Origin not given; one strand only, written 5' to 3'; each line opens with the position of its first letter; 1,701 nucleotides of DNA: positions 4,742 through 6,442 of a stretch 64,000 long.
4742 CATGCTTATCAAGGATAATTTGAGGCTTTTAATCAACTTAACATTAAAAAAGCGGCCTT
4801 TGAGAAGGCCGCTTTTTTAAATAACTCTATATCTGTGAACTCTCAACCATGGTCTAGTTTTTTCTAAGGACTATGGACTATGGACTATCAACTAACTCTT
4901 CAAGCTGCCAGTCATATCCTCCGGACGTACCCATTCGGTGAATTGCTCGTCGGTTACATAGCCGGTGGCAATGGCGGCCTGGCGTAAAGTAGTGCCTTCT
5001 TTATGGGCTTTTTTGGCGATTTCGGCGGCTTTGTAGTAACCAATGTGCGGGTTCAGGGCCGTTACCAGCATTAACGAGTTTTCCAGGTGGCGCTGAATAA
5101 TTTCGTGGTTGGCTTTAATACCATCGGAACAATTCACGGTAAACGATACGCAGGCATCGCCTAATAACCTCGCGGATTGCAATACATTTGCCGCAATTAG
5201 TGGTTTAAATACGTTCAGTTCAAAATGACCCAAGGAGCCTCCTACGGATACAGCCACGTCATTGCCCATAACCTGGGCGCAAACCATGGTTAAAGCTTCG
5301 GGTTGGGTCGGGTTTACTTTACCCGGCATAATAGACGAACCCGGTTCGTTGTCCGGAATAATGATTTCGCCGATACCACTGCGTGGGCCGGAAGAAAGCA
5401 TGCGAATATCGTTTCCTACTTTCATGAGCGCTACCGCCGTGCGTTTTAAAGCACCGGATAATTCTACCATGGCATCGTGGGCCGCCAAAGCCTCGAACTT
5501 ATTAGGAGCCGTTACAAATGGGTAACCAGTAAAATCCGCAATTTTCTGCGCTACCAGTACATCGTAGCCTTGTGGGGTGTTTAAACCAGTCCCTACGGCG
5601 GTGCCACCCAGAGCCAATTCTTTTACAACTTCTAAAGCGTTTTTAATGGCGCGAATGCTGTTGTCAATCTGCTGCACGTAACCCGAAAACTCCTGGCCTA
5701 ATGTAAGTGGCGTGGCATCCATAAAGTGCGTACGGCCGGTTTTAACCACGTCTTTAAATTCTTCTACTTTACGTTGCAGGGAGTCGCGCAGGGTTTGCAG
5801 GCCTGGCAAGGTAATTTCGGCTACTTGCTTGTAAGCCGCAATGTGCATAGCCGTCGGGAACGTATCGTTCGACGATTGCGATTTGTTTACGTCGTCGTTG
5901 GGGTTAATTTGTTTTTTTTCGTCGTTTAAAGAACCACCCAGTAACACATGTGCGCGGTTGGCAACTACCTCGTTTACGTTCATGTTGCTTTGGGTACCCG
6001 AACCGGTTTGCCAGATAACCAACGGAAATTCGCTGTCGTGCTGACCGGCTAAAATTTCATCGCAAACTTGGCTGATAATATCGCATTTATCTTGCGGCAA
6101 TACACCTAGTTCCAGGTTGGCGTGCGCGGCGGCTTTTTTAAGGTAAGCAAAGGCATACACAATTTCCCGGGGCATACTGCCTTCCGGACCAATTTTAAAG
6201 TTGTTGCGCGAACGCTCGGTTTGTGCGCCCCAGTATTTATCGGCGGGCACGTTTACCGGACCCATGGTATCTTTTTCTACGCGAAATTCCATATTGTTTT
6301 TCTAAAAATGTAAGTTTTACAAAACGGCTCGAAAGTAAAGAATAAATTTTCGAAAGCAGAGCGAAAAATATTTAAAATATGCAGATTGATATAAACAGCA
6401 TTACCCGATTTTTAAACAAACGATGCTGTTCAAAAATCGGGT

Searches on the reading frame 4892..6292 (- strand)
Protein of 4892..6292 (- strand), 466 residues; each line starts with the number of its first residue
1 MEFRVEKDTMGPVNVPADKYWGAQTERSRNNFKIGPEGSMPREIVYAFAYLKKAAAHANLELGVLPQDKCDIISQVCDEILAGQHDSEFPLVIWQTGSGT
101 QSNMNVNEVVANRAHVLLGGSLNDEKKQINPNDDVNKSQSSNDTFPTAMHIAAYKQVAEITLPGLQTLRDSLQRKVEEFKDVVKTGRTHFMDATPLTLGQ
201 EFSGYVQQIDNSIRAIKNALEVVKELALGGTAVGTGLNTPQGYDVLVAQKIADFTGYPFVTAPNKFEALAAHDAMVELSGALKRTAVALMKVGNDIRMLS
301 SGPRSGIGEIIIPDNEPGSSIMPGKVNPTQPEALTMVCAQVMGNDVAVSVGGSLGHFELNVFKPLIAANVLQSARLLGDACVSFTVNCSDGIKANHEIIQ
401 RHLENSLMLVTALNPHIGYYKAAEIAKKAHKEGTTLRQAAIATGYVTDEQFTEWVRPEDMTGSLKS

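Call 19: search_protein_families(library=pfam, proteins=[window:4892-6292:-])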
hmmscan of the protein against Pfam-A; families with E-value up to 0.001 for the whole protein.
window:4892-6292:- (466 aa): 2 families
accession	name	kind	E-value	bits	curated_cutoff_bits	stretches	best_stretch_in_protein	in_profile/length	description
PF00206.25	Lyase_1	-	1.4e-109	366.7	27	1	11-343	1-312/312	Lyase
PF10415.14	FumaraseC_C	-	9.4e-27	93.6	32.5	1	409-462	1-54/54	Fumarase C C-terminus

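Call 20: find_homologous_proteins(query=window:4892-6292:-, max_evalue=1e-100)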
Query window:4892-6292:- (466 aa): 8000 proteins with E <= 1e-100 among 8000 candidates; the best 120 are listed.
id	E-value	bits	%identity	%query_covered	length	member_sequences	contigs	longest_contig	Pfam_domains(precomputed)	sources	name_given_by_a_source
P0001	0.0e+0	1047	100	100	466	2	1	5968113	PF10415.15,PF00206.26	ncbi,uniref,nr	ncbi:class II fumarate hydratase [Adhaeribacter swui]|uniref:Fumarate hydratase class II n=1 Tax=Adh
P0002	0.0e+0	1027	97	100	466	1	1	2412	PF10415.15,PF00206.26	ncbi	-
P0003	0.0e+0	1024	97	100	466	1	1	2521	PF10415.15,PF00206.26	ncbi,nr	ncbi:MAG: class II fumarate hydratase [Bacteroidota bacterium]|nr:class II fumarate hydratase [Bacte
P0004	0.0e+0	1024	97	100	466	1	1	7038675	PF10415.15,PF00206.26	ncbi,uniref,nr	ncbi:class II fumarate hydratase [Adhaeribacter arboris]|uniref:Fumarate hydratase class II n=1 Tax=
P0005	0.0e+0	1024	97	100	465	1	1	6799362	PF10415.15,PF00206.26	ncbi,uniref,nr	ncbi:class II fumarate hydratase [Adhaeribacter radiodurans]|uniref:Fumarate hydratase class II n=1 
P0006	0.0e+0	1023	97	100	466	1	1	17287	PF10415.15,PF00206.26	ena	-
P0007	0.0e+0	1023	97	100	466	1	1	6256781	PF10415.15,PF00206.26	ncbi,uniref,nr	ncbi:class II fumarate hydratase [Adhaeribacter pallidiroseus]|uniref:Fumarate hydratase class II n=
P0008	0.0e+0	1023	97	100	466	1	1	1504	PF10415.15,PF00206.26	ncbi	-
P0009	0.0e+0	1012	95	100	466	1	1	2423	PF10415.15,PF00206.26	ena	-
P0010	0.0e+0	1011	96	100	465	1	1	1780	PF10415.15,PF00206.26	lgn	-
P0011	1.1e-286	969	91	100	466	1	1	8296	PF10415.15,PF00206.26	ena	-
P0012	2.2e-277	938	89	100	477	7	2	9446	PF10415.15,PF00206.26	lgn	-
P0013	4.8e-277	937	88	100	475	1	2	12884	PF10415.15,PF00206.26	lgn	-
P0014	6.6e-277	937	88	100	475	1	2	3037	PF10415.15,PF00206.26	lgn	-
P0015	1.5e-268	909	85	100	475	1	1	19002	PF10415.15,PF00206.26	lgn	-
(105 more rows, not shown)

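Call 21: find_encoding_contigs(protein=P0004, flank=10000, max_places=2)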
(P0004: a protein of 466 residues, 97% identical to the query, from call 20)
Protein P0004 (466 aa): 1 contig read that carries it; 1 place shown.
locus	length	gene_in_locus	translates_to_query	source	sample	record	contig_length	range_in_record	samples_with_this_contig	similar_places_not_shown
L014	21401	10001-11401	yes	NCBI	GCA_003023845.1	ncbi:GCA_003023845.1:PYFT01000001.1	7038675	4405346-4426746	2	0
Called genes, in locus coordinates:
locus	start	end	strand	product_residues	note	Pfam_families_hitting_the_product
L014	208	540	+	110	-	-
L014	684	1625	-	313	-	PF05552:MS_channel_1st_1 (weak), PF00924:MS_channel_2nd, PF21082:MS_channel_3rd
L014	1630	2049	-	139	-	PF09413:DUF2007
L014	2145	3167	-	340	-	PF04055:Radical_SAM, PF13186:SPASM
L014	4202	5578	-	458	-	PF18073:Zn_ribbon_LapB, PF13481:AAA_25, PF03796:DnaB_C (weak), PF06745:ATPase, PF00004:AAA (weak), PF13401:AAA_22 (weak), PF13541:ChlI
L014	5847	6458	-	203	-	-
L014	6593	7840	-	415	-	PF00083:Sugar_tr, PF07690:MFS_1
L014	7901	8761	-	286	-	PF01261:AP_endonuc_2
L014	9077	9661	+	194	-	-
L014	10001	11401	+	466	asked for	PF00206:Lyase_1, PF10415:FumaraseC_C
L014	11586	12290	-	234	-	PF00072:Response_reg, PF04397:LytTR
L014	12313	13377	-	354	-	PF06580:His_kinase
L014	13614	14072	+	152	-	-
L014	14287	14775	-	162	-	PF04222:DUF416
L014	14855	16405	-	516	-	PF04389:Peptidase_M28, PF01546:Peptidase_M20 (weak)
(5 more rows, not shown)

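Call 22: find_encoding_contigs(protein=P0005, flank=10000, max_places=2)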
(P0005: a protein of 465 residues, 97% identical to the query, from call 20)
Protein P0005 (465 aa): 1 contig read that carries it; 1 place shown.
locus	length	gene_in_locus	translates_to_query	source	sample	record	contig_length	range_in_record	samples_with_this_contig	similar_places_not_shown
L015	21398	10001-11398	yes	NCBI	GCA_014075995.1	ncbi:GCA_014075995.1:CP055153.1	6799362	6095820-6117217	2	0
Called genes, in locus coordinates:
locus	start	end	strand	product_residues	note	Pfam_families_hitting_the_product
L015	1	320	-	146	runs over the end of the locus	PF14534:DUF4440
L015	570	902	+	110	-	-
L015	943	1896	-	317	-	PF05552:MS_channel_1st_1 (weak), PF00924:MS_channel_2nd, PF21082:MS_channel_3rd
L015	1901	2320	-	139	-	PF09413:DUF2007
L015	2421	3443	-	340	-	PF04055:Radical_SAM, PF13186:SPASM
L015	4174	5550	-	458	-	PF18073:Zn_ribbon_LapB, PF13481:AAA_25, PF03796:DnaB_C (weak), PF06745:ATPase, PF00004:AAA (weak), PF13401:AAA_22 (weak), PF13541:ChlI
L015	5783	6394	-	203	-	-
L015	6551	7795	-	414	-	PF00083:Sugar_tr, PF07690:MFS_1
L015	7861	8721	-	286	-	PF01261:AP_endonuc_2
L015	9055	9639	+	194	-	-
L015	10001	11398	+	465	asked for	PF00206:Lyase_1, PF10415:FumaraseC_C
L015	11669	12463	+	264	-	PF00561:Abhydrolase_1, PF12146:Hydrolase_4, PF12697:Abhydrolase_6, PF03096:Ndr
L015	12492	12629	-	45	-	-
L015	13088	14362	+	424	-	PF00464:SHMT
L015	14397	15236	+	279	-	PF00902:TatC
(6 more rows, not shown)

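Call 23: find_encoding_contigs(protein=P0007, flank=10000, max_places=2)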
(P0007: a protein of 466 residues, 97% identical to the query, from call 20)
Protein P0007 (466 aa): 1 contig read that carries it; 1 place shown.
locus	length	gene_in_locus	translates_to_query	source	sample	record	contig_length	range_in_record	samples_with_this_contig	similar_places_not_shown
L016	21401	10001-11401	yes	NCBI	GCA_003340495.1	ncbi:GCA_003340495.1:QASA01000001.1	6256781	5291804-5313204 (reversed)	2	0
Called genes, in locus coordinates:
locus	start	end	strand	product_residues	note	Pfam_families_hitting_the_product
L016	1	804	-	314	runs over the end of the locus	PF05552:MS_channel_1st_1 (weak), PF00924:MS_channel_2nd, PF21082:MS_channel_3rd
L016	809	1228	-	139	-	PF09413:DUF2007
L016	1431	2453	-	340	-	PF04055:Radical_SAM, PF13186:SPASM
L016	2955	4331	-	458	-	PF18073:Zn_ribbon_LapB, PF13481:AAA_25, PF03796:DnaB_C (weak), PF06745:ATPase, PF23442:DUF7125 (weak), PF00004:AAA (weak), PF13401:AAA_22 (weak), PF13541:ChlI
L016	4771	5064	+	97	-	PF01527:HTH_Tnp_1, PF13542:HTH_Tnp_ISL3 (faint), PF01710:HTH_Tnp_IS630 (weak), PF13384:HTH_23, PF13518:HTH_28 (faint)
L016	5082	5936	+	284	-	PF13276:HTH_21, PF00665:rve, PF13683:rve_3, PF13333:rve_2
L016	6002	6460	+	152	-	-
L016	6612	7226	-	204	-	-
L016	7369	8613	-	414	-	PF00083:Sugar_tr, PF07690:MFS_1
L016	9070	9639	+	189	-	-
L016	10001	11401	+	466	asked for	PF00206:Lyase_1, PF10415:FumaraseC_C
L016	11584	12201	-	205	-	PF00072:Response_reg, PF04397:LytTR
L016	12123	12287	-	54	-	-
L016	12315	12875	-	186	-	PF06580:His_kinase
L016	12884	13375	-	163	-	-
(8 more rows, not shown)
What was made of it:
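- On Independent small-RNA gene: At copy 1's position the sister genomes have different gene content (calls 21, 23).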

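Call 42: find_encoding_contigs(protein=P0001, flank=10000, max_places=2)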
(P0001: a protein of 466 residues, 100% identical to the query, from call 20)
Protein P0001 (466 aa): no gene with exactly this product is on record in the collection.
